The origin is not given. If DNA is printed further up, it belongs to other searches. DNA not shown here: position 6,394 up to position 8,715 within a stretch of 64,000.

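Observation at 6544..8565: Virion-module membrane protein with foreign codon usage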

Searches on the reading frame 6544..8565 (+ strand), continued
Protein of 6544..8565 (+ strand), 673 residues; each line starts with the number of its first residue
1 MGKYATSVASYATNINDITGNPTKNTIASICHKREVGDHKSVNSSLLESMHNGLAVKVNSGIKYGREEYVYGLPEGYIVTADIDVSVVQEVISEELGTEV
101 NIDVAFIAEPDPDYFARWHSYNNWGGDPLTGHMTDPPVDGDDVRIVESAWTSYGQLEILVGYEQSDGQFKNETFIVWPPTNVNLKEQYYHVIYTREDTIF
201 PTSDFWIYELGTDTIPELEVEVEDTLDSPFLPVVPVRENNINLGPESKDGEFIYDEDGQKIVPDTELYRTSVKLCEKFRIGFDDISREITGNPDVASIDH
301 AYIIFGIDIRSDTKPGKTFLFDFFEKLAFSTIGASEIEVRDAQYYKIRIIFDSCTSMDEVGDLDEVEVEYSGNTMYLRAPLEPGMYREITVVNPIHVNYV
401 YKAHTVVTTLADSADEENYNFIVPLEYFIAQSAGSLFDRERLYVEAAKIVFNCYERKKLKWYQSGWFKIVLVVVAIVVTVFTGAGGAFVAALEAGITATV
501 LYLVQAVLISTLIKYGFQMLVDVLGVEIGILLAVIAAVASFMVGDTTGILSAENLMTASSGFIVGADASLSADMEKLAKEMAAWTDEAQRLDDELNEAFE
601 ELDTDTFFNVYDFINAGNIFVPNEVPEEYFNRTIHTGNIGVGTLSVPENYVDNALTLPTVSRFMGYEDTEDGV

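Call 67: find_encoding_contigs(protein=P0001, flank=10000, max_places=1)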
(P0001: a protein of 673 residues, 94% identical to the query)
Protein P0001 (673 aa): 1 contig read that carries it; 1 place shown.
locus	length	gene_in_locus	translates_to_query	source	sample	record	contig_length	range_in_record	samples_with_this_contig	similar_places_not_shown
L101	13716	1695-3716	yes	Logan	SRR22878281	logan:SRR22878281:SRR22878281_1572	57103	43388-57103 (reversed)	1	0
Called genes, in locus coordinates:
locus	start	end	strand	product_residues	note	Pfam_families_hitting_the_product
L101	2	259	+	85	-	?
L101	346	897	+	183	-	-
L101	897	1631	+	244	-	-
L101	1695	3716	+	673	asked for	-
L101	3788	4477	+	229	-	-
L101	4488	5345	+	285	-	-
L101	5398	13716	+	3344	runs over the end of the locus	PF21867:vRNAP_dom_2, PF21894:N4_RNAP_helical (weak)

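Call 68: find_encoding_contigs(protein=P0006, flank=10000, max_places=1)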
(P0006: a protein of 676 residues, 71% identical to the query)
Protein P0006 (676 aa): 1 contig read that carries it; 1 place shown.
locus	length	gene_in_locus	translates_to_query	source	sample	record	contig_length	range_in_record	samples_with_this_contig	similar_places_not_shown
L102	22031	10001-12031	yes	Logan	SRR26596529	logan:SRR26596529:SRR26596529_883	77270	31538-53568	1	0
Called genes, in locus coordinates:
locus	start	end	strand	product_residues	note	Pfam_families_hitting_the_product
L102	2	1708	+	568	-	-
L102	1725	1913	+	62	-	-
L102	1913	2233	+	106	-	-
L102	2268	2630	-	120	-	PF08291:Peptidase_M15_3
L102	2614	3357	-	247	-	PF02562:PhoH, PF13604:AAA_30, PF13245:AAA_19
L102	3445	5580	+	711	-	PF23899:SU10_portal, PF16510:P22_portal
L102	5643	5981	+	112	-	-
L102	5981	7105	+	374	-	-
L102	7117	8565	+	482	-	-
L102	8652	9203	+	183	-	-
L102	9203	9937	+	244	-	-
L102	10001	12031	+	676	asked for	-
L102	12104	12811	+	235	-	-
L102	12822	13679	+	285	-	-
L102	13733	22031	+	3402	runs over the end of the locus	PF21867:vRNAP_dom_2, PF21894:N4_RNAP_helical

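Call 77: predict_structure(alignment_id=A2)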
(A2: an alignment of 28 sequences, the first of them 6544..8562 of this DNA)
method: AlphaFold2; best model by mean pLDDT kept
length: 673 residues; sequences in the alignment: 28
mean_pLDDT: 67.8   pTM: 0.52
mean pLDDT of the five models: 67.8, 66.1, 63.6, 62.5, 62.0
residues with pLDDT >= 90: 83; 70-90: 295; 50-70: 90; < 50: 205
segments of 3 or more residues with pLDDT < 50: 1-6, 20-35, 37-39, 483-578, 598-673
pLDDT, mean of each block of 10 residues (from residue 1): 47 68 44 47 55 73 87 81 80 89 82 91 88 87 90 87 89 91 79 85 84 76 74 86 84 87 87 86 85 78 89 88 87 76 80 85 87 90 88 85 76 71 88 77 85 66 55 55 36 30 33 42 43 42 33 32 32 44 53 52 39 42 44 42 42 41 32 29
secondary structure, 60 per line:
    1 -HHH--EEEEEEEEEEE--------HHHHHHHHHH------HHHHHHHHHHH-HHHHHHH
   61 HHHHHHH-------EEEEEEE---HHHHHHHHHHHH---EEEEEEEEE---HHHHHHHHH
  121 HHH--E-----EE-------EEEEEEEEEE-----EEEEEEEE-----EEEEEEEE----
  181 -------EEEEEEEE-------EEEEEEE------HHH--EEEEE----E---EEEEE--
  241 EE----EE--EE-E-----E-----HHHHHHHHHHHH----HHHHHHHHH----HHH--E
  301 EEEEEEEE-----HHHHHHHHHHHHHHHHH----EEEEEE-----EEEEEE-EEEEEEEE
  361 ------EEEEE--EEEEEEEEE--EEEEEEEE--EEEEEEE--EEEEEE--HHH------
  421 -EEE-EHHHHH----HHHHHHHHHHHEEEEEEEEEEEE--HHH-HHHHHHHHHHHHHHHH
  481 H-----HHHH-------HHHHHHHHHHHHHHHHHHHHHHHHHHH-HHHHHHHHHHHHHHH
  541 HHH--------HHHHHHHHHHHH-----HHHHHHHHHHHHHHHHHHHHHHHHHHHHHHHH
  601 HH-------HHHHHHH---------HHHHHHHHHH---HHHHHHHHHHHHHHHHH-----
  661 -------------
elements in order (helices of 4 or more, strands of 3 or more residues): E7-17 H26-35 H42-52 H54-67 E75-81 H85-96 E100-108 H112-123 E141-150 E156-163 E169-176 E188-195 E203-209 E221-225 E234-238 H266-277 H282-290 E300-308 H314-330 E335-340 E346-351 E353-360 E367-371 E374-382 E385-392 E395-401 E404-409 E422-424 H427-431 H436-446 E447-458 H465-481 H487-490 H498-524 H526-543 H552-563 H569-602 H610-616 H626-635 H639-655

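Call 79: fold_search(model_id=the predicted structure, library=pdb)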
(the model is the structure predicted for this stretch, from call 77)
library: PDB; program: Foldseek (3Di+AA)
matches with E <= 10: 888; with E <= 0.001: 1
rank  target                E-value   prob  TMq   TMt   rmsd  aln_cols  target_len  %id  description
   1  9ze4_M                9.1e-24  1.00  0.36  0.47  13.6       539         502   15  Asymmetric Tail Gating Complex of Pseudomonas Phage DEV (released 2026-01-21)
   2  6al2_B                2.6e-03  0.20  0.07  0.09  25.7       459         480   11  Crystal structure of E. coli YidC at 2.8 A resolution (released 2018-11-07)
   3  5mk8_B                3.1e-03  0.13  0.07  0.10  29.0       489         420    8  Crystal structure of the receptor-binding domain of the FA hybrid Clostridium botulinum neurotoxin (released 2018-03-28)
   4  5mk8_A                3.6e-03  0.13  0.07  0.10  29.1       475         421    7  Crystal structure of the receptor-binding domain of the FA hybrid Clostridium botulinum neurotoxin (released 2018-03-28)
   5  5v38_B                3.6e-03  0.10  0.06  0.09  29.1       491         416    8  Crystal Structure of The Receptor-binding Domain of Botulinum Neurotoxin Type HA (released 2017-03-22)
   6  7whn                  3.8e-03  0.06  0.05  0.04  57.3       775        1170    9  Opened spike of Bombyx mori cytoplasmic polyhedrosis virus (released 2022-02-02)
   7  5v38_A                4.3e-03  0.10  0.07  0.09  28.4       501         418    7  Crystal Structure of The Receptor-binding Domain of Botulinum Neurotoxin Type HA (released 2017-03-22)
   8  5tpb_B                5.3e-03  0.06  0.05  0.07  29.7       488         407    8  Binding domain of BoNT/A complexed with ganglioside variant (released 2017-01-18)
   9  6al2_A                6.9e-03  0.18  0.07  0.09  25.7       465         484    9  Crystal structure of E. coli YidC at 2.8 A resolution (released 2018-11-07)
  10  6jau_A                7.3e-03  0.10  0.06  0.11  24.2       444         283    9  The complex structure of Pseudomonas aeruginosa MucA/MucB. (released 2020-01-29)
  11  3bs6_B                8.6e-03  0.16  0.05  0.12  22.8       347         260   10  1.8 Angstrom crystal structure of the periplasmic domain of the membrane insertase YidC (released 2008-02-12)
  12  7z5s_AAA              9.5e-03  0.06  0.06  0.08  29.0       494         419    8  Crystal Structure of botulinum neurotoxin A2 cell binding domain in complex with GD1a (released 2022-06-08)
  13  6in9_A                1.0e-02  0.12  0.06  0.10  20.2       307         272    9  Crystal structure of MucB in complex with MucA(peri) (released 2019-07-24)
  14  3wvf_A                1.2e-02  0.21  0.08  0.11  24.9       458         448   10  Crystal structure of YidC from Escherichia coli (released 2014-12-17)
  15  8rvg_B                1.2e-02  0.05  0.05  0.08  29.1       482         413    7  Structure of the binding domain of BoNT/A mutant Y1117V in complex with the GD1a ganglioside receptor (released 2025-02-12)
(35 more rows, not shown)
